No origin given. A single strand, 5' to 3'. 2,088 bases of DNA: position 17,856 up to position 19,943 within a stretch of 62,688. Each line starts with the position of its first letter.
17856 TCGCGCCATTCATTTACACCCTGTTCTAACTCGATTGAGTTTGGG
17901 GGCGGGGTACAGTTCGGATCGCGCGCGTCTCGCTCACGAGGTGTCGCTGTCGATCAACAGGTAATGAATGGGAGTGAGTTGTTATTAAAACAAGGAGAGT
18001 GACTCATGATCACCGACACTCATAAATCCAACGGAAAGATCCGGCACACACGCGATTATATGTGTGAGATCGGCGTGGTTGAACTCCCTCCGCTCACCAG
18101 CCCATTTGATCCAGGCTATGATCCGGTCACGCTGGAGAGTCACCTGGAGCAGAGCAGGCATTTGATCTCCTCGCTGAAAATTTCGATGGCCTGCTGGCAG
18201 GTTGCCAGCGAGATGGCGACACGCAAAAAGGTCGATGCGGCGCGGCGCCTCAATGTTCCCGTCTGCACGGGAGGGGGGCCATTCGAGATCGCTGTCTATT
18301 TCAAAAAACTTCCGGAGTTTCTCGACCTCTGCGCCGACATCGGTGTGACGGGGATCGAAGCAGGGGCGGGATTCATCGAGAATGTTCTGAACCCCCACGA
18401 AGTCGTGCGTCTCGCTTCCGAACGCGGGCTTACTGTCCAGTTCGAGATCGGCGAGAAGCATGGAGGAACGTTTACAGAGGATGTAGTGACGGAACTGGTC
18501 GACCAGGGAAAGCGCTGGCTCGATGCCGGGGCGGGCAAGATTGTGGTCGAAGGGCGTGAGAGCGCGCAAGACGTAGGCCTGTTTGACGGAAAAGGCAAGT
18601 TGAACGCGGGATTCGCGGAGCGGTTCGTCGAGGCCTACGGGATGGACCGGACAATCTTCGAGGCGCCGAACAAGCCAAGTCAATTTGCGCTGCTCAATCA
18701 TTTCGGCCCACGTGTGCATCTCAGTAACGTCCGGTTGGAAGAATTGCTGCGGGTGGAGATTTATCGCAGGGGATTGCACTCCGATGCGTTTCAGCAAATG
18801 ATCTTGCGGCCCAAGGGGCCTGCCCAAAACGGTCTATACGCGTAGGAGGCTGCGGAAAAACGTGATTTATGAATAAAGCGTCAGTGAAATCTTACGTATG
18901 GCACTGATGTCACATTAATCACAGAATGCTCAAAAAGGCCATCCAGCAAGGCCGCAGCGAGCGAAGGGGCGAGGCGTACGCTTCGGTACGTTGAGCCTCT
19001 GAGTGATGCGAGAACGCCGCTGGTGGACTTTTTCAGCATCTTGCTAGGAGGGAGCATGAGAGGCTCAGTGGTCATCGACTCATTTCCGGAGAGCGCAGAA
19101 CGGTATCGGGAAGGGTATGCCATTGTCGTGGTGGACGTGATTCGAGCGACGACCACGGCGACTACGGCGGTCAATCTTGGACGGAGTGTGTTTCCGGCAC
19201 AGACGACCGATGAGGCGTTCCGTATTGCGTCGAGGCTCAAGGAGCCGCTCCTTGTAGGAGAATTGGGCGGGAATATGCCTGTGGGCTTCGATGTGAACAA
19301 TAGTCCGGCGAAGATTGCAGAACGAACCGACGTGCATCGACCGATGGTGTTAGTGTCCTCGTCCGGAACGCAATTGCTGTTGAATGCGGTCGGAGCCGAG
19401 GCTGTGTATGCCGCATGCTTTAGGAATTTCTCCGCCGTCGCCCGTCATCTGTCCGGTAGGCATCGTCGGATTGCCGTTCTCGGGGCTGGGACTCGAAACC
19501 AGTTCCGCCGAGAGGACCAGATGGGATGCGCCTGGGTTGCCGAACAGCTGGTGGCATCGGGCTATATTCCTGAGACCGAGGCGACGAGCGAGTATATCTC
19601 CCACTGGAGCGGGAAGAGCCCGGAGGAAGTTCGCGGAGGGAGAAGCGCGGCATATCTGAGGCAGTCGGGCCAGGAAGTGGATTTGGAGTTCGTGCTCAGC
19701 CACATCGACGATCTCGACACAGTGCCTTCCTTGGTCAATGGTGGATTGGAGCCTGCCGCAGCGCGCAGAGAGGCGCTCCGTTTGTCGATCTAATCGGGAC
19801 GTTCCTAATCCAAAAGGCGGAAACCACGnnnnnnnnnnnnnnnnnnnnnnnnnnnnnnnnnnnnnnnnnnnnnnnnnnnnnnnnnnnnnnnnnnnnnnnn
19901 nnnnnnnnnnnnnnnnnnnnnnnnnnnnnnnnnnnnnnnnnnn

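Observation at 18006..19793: Sulfolactate-forming comA-comB pair embedded in an EPS tailoring operon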

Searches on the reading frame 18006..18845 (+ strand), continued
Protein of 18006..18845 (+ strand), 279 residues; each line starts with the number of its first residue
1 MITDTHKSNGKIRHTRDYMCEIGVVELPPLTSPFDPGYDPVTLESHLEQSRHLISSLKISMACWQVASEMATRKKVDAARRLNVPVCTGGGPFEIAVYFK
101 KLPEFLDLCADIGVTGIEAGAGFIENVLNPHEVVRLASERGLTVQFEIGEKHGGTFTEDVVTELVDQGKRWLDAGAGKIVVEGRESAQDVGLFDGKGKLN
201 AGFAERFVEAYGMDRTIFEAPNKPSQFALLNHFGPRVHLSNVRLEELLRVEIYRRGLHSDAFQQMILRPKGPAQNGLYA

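Call 96: fold_search(model_id=the predicted structure, library=pdb)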
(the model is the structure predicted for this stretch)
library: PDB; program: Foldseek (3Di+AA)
matches with E <= 10: 1810; with E <= 0.001: 472
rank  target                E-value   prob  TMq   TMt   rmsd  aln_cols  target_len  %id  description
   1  1qwg                  1.2e-18  1.00  0.76  0.84   3.0       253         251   28  Crystal structure of Methanococcus jannaschii phosphosulfolactate synthase (released 2003-12-09)
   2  9cm1_0                3.6e-17  1.00  0.75  0.87   2.4       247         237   26  Novel designed icosahedral nanoparticle I3-D12 (released 2025-07-16)
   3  1u83                  8.6e-14  1.00  0.66  0.80   3.6       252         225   22  PSL synthase from Bacillus subtilis (released 2004-09-14)
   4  8qye_MOLB             4.5e-07  1.00  0.47  0.56   6.3       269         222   15  Catalytic core of endo-alpha-N-acetylgalactosaminidase from Bifidobacterium longum (EngBF) concieved by deep networ (released 2024-03-06)
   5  6gg4_C                1.2e-06  1.00  0.48  0.35   8.0       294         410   14  Crystal structure of M2 PYK in complex with Phenyalanine. (released 2018-05-23)
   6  3m7w_A                1.3e-06  1.00  0.50  0.54   6.0       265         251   13  Crystal Structure of Type I 3-Dehydroquinate Dehydratase (aroD) from Salmonella typhimurium LT2 in Covalent Complex wi (released 2010-04-07)
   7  6v74_D                1.3e-06  1.00  0.49  0.34   7.6       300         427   14  Crystal Structure of Human PKM2 in Complex with L-asparagine (released 2020-03-18)
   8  3m7w_D                1.4e-06  1.00  0.51  0.55   5.7       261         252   14  Crystal Structure of Type I 3-Dehydroquinate Dehydratase (aroD) from Salmonella typhimurium LT2 in Covalent Complex wi (released 2010-04-07)
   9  4guh_A                1.4e-06  1.00  0.49  0.52   6.1       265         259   13  1.95 Angstrom Crystal Structure of the Salmonella enterica 3-Dehydroquinate Dehydratase (aroD) E86A Mutant in Complex  (released 2012-09-12)
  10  6gg3_I                1.5e-06  1.00  0.47  0.33  13.0       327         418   15  Crystal structure of M2 PYK in complex with Alanine. (released 2019-09-04)
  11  2dqw_B                1.9e-06  1.00  0.48  0.53   6.2       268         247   19  Crystal Structure of Dihydropteroate Synthase (FolP) from Thermus thermophilus HB8 (released 2006-12-01)
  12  4clm_A                2.1e-06  1.00  0.48  0.53   6.0       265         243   14  Structure of Salmonella typhi type I dehydroquinase irreversibly inhibited with a 1,3,4-trihydroxyciclohexane-1-carbox (released 2014-11-05)
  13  3noy_D                2.2e-06  1.00  0.48  0.40   5.5       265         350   15  Crystal structure of IspG (gcpE) (released 2010-11-17)
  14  3n9s_A                2.3e-06  1.00  0.51  0.47  11.0       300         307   12  Class II fructose-1,6-bisphosphate aldolase from helicobacter pylori in complex with N-(4-hydroxybutyl)- glycolohydrox (released 2010-11-17)
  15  4cno_A                2.6e-06  1.00  0.48  0.52   6.2       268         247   13  Structure of the Salmonella typhi Type I dehydroquinase inhibited by a 3-dehydroquinic acid derivative (released 2014-10-08)
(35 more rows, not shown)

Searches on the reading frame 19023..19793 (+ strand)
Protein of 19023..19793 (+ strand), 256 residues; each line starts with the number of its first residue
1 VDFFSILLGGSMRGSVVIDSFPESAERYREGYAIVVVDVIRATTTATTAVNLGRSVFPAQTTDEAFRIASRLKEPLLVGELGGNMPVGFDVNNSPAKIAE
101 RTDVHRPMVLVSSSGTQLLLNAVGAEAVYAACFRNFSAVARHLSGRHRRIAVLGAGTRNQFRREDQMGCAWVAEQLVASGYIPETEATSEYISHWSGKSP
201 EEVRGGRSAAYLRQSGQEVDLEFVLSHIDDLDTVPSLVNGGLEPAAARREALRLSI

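Call 3: search_protein_families(library=pfam, proteins=[window:19023-19793:+])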
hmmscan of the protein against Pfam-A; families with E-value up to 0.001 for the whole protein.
window:19023-19793:+ (256 aa): 1 family
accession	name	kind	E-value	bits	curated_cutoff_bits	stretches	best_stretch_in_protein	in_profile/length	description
PF04029.19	2-ph_phosp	-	5.6e-39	134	26.4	1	29-239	13-225/226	2-phosphosulpholactate phosphatase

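Call 4: search_protein_families(library=ncbifam, proteins=[window:19023-19793:+])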
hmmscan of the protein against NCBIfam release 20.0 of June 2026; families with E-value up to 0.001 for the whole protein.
window:19023-19793:+ (256 aa): 8 families
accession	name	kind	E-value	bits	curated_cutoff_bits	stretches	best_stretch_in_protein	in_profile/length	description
NF002057.0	PRK00886.1-6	equivalog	9.4e-29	100.3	235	1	33-241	16-221/228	2-phosphosulfolactate phosphatase family protein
NF002054.0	PRK00886.1-3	equivalog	6.4e-25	88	330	1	26-241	14-234/241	2-phosphosulfolactate phosphatase family protein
TIGR00298.1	TIGR00298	equivalog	3e-24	86.1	175.05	1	34-235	2-206/216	2-phosphosulfolactate phosphatase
NF010700.0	PRK14100.1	equivalog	6.4e-19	68.1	332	1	19-239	6-226/237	2-phosphosulfolactate phosphatase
NF002055.0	PRK00886.1-4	equivalog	2.4e-18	66.6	345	1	31-239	19-230/236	2-phosphosulfolactate phosphatase family protein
NF002053.0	PRK00886.1-2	equivalog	6.1e-17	61.7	319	1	32-236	19-233/243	2-phosphosulfolactate phosphatase family protein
NF002056.0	PRK00886.1-5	equivalog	4.6e-14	52.3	323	1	32-180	19-171/243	2-phosphosulfolactate phosphatase family protein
NF002052.0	PRK00886.1-1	equivalog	1.8e-13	50.7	440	1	33-177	21-167/239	2-phosphosulfolactate phosphatase family protein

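Call 16: search_solved_structures(query=window:19059-19790:+, show_alignments=2)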
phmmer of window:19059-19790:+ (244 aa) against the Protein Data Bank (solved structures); distinct sequences matched with E-value up to 0.001: 3.
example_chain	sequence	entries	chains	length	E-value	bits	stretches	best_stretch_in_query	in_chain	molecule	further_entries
2yyv_A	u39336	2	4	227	6.4e-22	81.6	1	22-228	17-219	Probable 2-phosphosulfolactate phosphatase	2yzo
1vr0_A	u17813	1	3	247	1.4e-14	57.6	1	16-228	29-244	Probable 2-phosphosulfolactate phosphatase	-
2z0j_A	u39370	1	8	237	1.3e-11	47.9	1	21-213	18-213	Putative uncharacterized protein TTHA1438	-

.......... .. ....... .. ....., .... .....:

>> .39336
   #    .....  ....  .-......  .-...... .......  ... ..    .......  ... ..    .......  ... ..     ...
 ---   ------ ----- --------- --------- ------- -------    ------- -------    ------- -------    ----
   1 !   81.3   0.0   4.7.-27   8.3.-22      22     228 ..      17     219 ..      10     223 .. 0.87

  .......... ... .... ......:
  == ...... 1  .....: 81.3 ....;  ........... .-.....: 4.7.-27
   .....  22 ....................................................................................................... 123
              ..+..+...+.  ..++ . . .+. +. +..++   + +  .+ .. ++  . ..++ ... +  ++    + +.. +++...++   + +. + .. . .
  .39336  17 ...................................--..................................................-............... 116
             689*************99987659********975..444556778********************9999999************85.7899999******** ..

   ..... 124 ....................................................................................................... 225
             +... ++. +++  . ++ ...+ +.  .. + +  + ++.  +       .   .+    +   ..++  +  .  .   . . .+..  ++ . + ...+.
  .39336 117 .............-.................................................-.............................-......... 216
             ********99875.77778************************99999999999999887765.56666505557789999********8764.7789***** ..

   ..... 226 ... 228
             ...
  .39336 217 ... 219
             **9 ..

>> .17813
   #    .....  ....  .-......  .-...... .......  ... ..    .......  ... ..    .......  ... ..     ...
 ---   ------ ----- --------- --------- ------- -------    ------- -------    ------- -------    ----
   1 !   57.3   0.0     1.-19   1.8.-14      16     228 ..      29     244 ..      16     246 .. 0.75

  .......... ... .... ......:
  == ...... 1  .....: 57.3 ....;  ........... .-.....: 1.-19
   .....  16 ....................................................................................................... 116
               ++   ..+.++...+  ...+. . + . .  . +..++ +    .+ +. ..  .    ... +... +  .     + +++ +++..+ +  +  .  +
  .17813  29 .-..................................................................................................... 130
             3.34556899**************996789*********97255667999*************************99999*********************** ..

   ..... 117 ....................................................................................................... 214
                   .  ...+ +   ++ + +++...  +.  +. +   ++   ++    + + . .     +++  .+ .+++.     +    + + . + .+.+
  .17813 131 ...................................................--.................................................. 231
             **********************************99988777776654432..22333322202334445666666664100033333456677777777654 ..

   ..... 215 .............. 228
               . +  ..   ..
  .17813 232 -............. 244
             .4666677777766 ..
